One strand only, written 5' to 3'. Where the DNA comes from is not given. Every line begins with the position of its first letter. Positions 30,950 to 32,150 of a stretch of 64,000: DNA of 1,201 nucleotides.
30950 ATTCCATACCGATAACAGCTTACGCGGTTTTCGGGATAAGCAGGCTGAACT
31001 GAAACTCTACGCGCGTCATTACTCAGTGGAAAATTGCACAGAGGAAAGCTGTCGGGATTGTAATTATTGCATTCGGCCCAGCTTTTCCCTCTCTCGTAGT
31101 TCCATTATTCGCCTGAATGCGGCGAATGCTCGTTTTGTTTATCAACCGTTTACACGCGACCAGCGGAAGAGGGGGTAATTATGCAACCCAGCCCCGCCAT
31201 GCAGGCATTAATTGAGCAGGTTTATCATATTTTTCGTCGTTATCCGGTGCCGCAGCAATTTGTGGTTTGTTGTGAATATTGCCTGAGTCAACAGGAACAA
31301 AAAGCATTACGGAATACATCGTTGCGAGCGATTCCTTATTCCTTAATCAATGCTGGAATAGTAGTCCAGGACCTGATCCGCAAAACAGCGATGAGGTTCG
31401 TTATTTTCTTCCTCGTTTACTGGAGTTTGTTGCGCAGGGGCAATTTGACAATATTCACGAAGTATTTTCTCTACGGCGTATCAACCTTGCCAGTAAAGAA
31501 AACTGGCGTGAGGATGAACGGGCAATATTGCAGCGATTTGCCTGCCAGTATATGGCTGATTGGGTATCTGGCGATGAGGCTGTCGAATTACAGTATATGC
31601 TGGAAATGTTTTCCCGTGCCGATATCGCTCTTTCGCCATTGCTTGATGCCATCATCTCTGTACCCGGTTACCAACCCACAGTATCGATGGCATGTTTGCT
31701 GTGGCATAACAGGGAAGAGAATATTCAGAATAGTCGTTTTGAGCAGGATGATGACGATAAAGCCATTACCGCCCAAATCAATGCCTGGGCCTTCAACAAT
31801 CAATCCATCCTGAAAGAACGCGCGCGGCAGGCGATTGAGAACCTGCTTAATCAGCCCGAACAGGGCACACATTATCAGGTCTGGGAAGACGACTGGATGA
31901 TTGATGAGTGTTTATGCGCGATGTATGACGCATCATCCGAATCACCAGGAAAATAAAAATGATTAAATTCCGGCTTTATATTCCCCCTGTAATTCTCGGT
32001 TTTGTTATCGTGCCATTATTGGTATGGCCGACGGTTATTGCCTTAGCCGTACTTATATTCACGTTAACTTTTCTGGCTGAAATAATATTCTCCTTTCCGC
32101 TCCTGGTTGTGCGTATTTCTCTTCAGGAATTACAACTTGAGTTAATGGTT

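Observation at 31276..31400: Frameshift in the middle gene of the unknown cassette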

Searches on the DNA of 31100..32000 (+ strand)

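Call 3: search_dna_similar(query=window:31100-32000:+, collection=ecoli_genomes, mode=near, max_rows=30, rows=spread)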
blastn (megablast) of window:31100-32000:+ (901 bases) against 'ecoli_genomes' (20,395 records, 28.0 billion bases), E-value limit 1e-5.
Records with a match: 3012; places in all: 3013; records where one place covers at least 80% of the query: 2950.
Genomes with a match: 3012 of 5426; with a place that covers at least 80% of the query: 2950. Places per genome that has any: lowest 1, median 1, highest 2. On chromosomes: 3013 places; on plasmids: 0.
Best place of each record, by identity: >=99% 79; 95-99% 44; 90-95% 464; 80-90% 2425.
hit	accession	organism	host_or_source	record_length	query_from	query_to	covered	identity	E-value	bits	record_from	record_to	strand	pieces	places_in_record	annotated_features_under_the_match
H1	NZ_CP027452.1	Escherichia coli strain 2014C-3338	Homo sapiens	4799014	1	901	100%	100.0%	0e+0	1664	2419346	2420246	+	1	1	hypothetical protein (x3)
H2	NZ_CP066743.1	Escherichia coli strain UPEC 536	Homo sapiens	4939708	3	901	100%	96.9%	0e+0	1506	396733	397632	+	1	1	hypothetical protein (x3)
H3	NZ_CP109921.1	Escherichia coli O2:K2:H1 strain C 237-04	Homo sapiens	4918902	3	901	100%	91.4%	0e+0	1221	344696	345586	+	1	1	hypothetical protein (x3)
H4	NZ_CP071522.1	Escherichia coli strain UPEC129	Homo sapiens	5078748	3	901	100%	91.3%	0e+0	1216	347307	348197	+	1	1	hypothetical protein (x3)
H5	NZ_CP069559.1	Escherichia coli strain FDAARGOS_1259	Homo sapiens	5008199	3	901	100%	91.2%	0e+0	1210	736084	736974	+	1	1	hypothetical protein (x3)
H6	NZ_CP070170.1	Escherichia coli strain FDAARGOS_1284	Homo sapiens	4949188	3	901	100%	90.6%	0e+0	1182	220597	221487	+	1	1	hypothetical protein (x3)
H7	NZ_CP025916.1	Escherichia coli strain 120899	Homo sapiens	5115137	3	901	100%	88.9%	0e+0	1099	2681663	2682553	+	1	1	hypothetical protein (x3)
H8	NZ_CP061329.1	Escherichia coli strain EC93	Rattus norvegicus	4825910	3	901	100%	88.9%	0e+0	1099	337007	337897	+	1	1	hypothetical protein (x3)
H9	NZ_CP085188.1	Escherichia coli strain EC195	Homo sapiens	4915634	3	901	100%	88.9%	0e+0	1099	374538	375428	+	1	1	hypothetical protein (x3)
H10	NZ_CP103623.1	Escherichia coli strain 3985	Homo sapiens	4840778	3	901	100%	88.9%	0e+0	1099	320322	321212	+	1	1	hypothetical protein (x2) | YbbD family protein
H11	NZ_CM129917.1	Escherichia coli strain CPEC80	canine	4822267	3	901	100%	88.9%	0e+0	1099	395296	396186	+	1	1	hypothetical protein (x3)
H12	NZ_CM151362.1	Escherichia coli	Homo sapiens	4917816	3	901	100%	88.9%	0e+0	1099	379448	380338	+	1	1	hypothetical protein (x3)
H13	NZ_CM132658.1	Escherichia coli strain mip270_05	manure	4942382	3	901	100%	88.9%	0e+0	1099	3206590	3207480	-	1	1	hypothetical protein (x2) | YbbD family protein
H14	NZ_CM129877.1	Escherichia coli strain PCP06021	seawater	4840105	3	901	100%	88.9%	0e+0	1099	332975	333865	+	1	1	hypothetical protein (x3)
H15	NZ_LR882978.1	Escherichia coli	-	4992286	3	901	100%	88.8%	0e+0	1094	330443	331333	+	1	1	hypothetical protein (x3)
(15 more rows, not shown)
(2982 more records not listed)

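Call 5: get_annotated_region(hit=H1, flank=6000)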
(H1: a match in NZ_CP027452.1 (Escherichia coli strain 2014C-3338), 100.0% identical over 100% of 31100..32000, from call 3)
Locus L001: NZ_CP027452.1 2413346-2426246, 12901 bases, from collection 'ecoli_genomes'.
description: Escherichia coli strain 2014C-3338 chromosome, complete genome
organism: Escherichia coli strain 2014C-3338 (NCBI taxid 562)
replicon: chromosome; assembly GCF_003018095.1
host: Homo sapiens; source: stool; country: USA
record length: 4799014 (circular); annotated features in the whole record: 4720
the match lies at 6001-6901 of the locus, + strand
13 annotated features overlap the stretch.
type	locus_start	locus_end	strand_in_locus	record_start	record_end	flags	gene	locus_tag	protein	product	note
CDS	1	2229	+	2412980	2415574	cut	-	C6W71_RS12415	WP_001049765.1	fimbrial biogenesis usher protein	-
CDS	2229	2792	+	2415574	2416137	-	-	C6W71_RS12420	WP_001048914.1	fimbrial protein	-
CDS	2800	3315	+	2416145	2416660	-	-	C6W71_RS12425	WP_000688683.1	fimbrial protein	-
CDS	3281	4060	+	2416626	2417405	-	-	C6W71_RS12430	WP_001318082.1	fimbrial biogenesis chaperone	-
CDS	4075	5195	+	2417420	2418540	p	-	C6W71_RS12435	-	fimbrial protein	frameshifted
CDS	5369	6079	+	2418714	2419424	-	-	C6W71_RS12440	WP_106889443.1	hypothetical protein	-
CDS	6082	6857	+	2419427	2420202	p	-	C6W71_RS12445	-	hypothetical protein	frameshifted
CDS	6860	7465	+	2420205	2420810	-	-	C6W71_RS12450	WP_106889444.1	hypothetical protein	-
CDS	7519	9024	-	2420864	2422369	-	glpD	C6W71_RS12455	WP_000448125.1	glycerol-3-phosphate dehydrogenase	-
CDS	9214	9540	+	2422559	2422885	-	glpE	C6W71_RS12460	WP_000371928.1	thiosulfate sulfurtransferase GlpE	-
CDS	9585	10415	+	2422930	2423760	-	glpG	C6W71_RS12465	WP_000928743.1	rhomboid family intramembrane serine protease GlpG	-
CDS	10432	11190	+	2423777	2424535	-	-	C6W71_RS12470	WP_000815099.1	DeoR/GlpR family transcriptional regulator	-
CDS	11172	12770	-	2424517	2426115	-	rtcR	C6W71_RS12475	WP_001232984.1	DNA-binding transcriptional regulator RtcR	-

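Call 6: get_annotated_region(hit=H2, flank=6000)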
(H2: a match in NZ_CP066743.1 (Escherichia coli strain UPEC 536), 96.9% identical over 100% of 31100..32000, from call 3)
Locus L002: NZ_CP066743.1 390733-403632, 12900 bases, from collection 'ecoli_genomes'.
description: Escherichia coli strain UPEC 536 chromosome, complete genome
organism: Escherichia coli strain UPEC 536 (NCBI taxid 562)
replicon: chromosome; assembly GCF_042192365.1
host: Homo sapiens; source: urine; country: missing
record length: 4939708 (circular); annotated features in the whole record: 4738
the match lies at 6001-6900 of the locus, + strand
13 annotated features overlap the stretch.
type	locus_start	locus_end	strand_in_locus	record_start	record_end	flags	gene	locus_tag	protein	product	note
CDS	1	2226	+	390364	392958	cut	-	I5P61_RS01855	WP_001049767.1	fimbrial biogenesis usher protein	-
CDS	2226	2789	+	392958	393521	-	-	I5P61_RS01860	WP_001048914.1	fimbrial protein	-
CDS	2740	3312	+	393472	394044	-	-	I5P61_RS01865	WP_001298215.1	fimbrial protein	-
CDS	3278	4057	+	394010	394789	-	-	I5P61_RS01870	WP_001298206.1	molecular chaperone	-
CDS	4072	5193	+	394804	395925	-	-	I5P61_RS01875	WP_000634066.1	fimbrial protein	-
CDS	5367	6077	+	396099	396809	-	-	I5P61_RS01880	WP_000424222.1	hypothetical protein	-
CDS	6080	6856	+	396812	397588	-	-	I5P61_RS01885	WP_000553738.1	hypothetical protein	-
CDS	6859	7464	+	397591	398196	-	-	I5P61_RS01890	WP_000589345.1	hypothetical protein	-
CDS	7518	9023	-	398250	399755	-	glpD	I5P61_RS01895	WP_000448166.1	glycerol-3-phosphate dehydrogenase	-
CDS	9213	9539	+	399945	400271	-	glpE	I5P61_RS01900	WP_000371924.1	thiosulfate sulfurtransferase GlpE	-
CDS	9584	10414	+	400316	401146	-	glpG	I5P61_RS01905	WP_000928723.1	rhomboid family intramembrane serine protease GlpG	-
CDS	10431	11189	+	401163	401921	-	-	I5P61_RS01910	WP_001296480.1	DeoR/GlpR family transcriptional regulator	-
CDS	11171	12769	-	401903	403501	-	rtcR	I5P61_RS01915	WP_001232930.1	DNA-binding transcriptional regulator RtcR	-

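Call 7: get_annotated_region(hit=H10, flank=6000)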
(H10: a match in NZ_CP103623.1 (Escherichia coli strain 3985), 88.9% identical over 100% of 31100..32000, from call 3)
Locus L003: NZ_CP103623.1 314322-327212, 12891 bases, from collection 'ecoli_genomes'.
description: Escherichia coli strain 3985 chromosome, complete genome
organism: Escherichia coli strain 3985 (NCBI taxid 562)
replicon: chromosome; assembly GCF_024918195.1
host: Homo sapiens; source: blood; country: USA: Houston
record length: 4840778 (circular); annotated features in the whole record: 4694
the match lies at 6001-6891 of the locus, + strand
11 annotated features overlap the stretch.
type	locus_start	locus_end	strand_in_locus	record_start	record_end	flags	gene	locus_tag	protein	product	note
CDS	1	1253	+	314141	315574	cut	glgA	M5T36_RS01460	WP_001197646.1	glycogen synthase GlgA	-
CDS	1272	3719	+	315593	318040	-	glgP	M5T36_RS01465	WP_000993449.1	glycogen phosphorylase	-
CDS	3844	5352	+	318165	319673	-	-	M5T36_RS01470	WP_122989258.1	PstS family phosphate ABC transporter substrate-binding protein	-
CDS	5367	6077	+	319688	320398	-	-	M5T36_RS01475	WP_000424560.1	YbbD family protein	-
CDS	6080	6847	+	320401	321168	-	-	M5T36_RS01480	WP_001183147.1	hypothetical protein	-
CDS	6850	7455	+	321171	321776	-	-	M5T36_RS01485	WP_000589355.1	hypothetical protein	-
CDS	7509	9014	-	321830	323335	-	glpD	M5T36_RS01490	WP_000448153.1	glycerol-3-phosphate dehydrogenase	-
CDS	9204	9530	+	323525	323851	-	glpE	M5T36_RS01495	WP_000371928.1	thiosulfate sulfurtransferase GlpE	-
CDS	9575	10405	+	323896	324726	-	glpG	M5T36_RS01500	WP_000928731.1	rhomboid family intramembrane serine protease GlpG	-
CDS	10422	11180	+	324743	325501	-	-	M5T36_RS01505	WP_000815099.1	DeoR/GlpR family transcriptional regulator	-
CDS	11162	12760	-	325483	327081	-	rtcR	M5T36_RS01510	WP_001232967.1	DNA-binding transcriptional regulator RtcR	-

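Call 11: search_dna_similar(query=window:31100-32000:+, collection=ecoli_genomes, mode=near, max_rows=60, rows=best)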
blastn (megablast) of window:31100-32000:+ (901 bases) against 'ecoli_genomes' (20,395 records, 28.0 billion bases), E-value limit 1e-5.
Records with a match: 3012; places in all: 3013; records where one place covers at least 80% of the query: 2950.
Genomes with a match: 3012 of 5426; with a place that covers at least 80% of the query: 2950. Places per genome that has any: lowest 1, median 1, highest 2. On chromosomes: 3013 places; on plasmids: 0.
Best place of each record, by identity: >=99% 79; 95-99% 44; 90-95% 464; 80-90% 2425.
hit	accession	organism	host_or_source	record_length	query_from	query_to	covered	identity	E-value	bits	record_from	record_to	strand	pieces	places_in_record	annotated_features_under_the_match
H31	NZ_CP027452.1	Escherichia coli strain 2014C-3338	Homo sapiens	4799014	1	901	100%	100.0%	0e+0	1664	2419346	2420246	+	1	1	hypothetical protein (x3)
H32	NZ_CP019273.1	Escherichia coli strain 13P477T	pig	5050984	1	901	100%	100.0%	0e+0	1664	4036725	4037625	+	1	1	hypothetical protein (x3)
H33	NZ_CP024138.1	Escherichia coli strain 14EC020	clinical patient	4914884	1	901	100%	100.0%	0e+0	1664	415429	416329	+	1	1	hypothetical protein (x3)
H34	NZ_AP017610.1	Escherichia coli strain 20Ec-P-124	Sus scrofa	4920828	1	901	100%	100.0%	0e+0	1664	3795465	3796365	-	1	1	hypothetical protein (x3)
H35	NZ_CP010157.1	Escherichia coli strain D10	dog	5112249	1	901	100%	100.0%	0e+0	1664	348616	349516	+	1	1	hypothetical protein (x3)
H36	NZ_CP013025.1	Escherichia coli strain 2009C-3133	Homo sapiens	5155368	1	901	100%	100.0%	0e+0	1664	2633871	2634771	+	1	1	hypothetical protein (x2) | YbbD family protein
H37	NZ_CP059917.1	Escherichia coli strain 64.1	Turkey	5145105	1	901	100%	100.0%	0e+0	1664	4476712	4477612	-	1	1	hypothetical protein (x3)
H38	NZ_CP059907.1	Escherichia coli strain 181.1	Turkey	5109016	1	901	100%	100.0%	0e+0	1664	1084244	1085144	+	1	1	hypothetical protein (x3)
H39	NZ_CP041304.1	Escherichia coli strain MSHS 133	Homo sapiens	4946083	1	901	100%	100.0%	0e+0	1664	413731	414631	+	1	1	hypothetical protein (x3)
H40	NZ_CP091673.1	Escherichia coli strain KKo009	river water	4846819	1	901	100%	100.0%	0e+0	1664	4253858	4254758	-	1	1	hypothetical protein (x3)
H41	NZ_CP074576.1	Escherichia coli strain CS18F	Chicken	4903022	1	901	100%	100.0%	0e+0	1664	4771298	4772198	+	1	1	hypothetical protein (x3)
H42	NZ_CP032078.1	Escherichia coli strain CT30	Avian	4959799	1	901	100%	100.0%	0e+0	1664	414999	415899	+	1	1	hypothetical protein (x3)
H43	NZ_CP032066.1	Escherichia coli strain E166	Avian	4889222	1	901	100%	100.0%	0e+0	1664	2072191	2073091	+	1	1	hypothetical protein (x3)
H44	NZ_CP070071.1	Escherichia coli strain FDAARGOS_1287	Homo sapiens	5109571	1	901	100%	100.0%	0e+0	1664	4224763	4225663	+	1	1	hypothetical protein (x3)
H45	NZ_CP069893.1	Escherichia coli strain FDAARGOS_1286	Homo sapiens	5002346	1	901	100%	100.0%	0e+0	1664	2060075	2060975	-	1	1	hypothetical protein (x3)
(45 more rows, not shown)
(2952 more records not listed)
